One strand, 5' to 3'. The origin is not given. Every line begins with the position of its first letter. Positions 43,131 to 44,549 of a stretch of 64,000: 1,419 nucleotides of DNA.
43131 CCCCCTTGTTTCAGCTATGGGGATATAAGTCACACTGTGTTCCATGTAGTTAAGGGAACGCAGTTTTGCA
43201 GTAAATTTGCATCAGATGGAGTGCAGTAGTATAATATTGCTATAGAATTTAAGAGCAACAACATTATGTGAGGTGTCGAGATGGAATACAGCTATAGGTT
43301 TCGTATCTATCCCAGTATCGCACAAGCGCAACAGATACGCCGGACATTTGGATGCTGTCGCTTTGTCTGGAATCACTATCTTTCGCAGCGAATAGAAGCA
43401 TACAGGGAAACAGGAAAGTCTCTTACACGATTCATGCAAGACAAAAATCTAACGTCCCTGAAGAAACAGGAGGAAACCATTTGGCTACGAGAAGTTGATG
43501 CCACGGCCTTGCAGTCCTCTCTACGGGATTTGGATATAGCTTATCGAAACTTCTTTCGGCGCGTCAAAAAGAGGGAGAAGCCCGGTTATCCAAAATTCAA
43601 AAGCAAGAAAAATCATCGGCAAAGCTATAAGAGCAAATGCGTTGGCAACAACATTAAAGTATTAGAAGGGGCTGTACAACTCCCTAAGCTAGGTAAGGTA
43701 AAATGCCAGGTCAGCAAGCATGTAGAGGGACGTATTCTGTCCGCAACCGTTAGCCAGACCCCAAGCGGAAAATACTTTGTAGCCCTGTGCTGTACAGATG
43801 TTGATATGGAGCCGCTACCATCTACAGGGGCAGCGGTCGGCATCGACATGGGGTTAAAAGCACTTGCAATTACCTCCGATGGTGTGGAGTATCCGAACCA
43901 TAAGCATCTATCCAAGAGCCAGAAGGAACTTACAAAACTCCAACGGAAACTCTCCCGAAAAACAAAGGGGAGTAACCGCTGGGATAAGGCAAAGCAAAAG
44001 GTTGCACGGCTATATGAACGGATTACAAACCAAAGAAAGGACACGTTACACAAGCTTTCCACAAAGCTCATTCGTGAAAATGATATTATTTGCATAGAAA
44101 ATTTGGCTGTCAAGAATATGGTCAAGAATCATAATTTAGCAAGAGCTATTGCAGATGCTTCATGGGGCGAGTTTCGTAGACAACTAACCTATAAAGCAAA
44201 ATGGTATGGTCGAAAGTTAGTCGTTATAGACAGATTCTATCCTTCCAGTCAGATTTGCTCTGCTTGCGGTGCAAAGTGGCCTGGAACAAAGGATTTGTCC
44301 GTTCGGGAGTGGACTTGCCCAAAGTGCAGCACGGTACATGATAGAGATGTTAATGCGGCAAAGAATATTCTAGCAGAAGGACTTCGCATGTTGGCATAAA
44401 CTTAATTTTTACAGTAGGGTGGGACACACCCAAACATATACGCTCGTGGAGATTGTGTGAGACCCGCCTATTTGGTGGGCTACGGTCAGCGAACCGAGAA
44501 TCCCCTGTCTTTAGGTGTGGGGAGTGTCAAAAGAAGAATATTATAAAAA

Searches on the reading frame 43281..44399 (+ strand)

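Call 14: search_protein_families(library=phrogs, proteins=[window:43281-44399:+], max_evalue=0.001)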
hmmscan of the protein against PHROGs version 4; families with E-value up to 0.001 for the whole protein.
window:43281-44399:+ (372 aa): 6 families
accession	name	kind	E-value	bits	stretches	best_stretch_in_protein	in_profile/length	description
phrog_506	-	integration and excision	1e-139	467.1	1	1-371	6-368/403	transposase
phrog_13964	-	integration and excision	2.3e-90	303.3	1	1-244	1-236/237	transposase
phrog_12300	-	integration and excision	3.1e-71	240.9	1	132-369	10-243/286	transposase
phrog_17087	-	unknown function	9.4e-51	172.7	1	236-370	2-135/141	-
phrog_25073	-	unknown function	2.2e-12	48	1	4-109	6-106/114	-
phrog_16792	-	unknown function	0.00023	22.5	1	208-365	7-155/180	-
